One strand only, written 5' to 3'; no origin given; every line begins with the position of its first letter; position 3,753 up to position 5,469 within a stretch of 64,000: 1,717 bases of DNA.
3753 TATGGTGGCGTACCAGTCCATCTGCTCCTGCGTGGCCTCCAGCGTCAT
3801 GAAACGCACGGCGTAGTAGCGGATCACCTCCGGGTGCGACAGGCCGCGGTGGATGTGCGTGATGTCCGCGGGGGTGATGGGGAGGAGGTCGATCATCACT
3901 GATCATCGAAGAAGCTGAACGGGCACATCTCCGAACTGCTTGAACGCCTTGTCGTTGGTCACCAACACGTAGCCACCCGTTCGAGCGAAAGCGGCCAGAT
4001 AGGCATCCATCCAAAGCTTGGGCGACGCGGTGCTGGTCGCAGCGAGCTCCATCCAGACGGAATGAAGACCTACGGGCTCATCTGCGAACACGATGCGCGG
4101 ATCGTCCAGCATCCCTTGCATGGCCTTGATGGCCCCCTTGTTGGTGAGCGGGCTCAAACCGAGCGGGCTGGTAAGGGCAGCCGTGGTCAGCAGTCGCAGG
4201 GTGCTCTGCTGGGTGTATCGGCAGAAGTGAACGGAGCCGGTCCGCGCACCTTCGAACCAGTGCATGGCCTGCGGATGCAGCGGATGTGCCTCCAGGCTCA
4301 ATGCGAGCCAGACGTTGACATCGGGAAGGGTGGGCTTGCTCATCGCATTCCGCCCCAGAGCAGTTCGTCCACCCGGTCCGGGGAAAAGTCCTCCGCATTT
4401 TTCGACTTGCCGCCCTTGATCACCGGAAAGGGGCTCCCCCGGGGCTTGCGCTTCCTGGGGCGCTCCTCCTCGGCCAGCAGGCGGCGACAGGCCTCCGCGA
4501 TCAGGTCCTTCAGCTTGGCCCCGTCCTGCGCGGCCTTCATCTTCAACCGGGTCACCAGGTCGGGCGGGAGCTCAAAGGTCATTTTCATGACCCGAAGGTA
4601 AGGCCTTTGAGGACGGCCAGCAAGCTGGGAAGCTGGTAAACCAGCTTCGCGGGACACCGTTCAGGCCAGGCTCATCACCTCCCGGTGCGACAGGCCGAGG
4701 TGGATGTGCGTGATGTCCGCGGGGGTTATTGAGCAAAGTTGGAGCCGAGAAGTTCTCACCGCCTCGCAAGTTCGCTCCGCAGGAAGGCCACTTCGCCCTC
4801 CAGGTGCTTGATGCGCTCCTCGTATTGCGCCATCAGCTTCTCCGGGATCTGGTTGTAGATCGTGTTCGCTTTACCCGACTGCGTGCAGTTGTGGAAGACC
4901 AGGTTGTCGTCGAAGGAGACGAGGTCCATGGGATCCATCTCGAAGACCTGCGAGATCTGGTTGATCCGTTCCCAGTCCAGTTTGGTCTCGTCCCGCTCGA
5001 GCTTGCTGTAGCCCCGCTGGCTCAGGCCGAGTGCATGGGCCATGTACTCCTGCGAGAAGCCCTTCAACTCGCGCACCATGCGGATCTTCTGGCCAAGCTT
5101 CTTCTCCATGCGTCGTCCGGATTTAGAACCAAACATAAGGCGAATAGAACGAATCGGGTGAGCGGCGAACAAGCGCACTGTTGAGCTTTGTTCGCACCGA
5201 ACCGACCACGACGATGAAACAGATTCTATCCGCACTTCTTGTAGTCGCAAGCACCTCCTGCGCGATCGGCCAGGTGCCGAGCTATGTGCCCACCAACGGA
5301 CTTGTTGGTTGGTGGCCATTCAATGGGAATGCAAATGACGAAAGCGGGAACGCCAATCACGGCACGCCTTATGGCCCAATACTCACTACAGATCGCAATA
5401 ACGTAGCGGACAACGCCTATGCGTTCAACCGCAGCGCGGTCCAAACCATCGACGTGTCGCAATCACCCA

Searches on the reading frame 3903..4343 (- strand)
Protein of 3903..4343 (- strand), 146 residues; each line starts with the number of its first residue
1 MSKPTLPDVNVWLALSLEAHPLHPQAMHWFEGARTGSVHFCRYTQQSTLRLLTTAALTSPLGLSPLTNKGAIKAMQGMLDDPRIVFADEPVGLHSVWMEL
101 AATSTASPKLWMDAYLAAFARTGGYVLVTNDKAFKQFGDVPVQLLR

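Call 17: search_protein_families(library=pfam, proteins=[window:3903-4343:-], max_evalue=0.05)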
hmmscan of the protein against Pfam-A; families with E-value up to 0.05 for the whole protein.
window:3903-4343:- (146 aa): 1 family
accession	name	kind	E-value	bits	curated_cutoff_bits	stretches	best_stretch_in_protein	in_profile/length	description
PF01850.27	PIN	-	2.2e-07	32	23.6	1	6-138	2-118/120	PIN domain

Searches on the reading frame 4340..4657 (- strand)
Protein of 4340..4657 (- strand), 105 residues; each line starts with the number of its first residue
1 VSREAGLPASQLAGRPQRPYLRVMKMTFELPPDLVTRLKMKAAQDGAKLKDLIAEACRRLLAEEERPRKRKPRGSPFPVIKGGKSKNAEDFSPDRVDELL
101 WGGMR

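Call 17: search_protein_families(library=pfam, proteins=[window:4340-4657:-], max_evalue=0.05)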
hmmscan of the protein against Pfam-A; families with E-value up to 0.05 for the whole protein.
window:4340-4657:- (105 aa): 2 families
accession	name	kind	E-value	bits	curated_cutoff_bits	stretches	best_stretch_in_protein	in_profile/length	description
PF23807.1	RHH_10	-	0.00059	20.5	27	1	14-78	16-74/84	Ribbon-helix-helix protein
PF20605.4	Antitox_RHH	-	0.0098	16.5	27.2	1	31-67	12-48/50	Antitoxin-like ribbon-helix-helix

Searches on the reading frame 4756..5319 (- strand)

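Call 17: search_protein_families(library=pfam, proteins=[window:4756-5319:-], max_evalue=0.05)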
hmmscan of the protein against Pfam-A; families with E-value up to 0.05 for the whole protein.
window:4756-5319:- (187 aa): 4 families
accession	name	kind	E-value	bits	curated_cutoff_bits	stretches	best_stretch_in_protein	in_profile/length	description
PF01381.28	HTH_3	-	2.1e-09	37.7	23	1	79-130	1-52/55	Helix-turn-helix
PF13560.12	HTH_31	-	6.7e-07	30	27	1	75-130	2-58/64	Helix-turn-helix domain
PF12844.13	HTH_19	-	1.9e-06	28.2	30.2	1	76-133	1-58/64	Helix-turn-helix domain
PF13443.12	HTH_26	-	9.1e-06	26.3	22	1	78-138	1-62/63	Cro/C1-type HTH DNA-binding domain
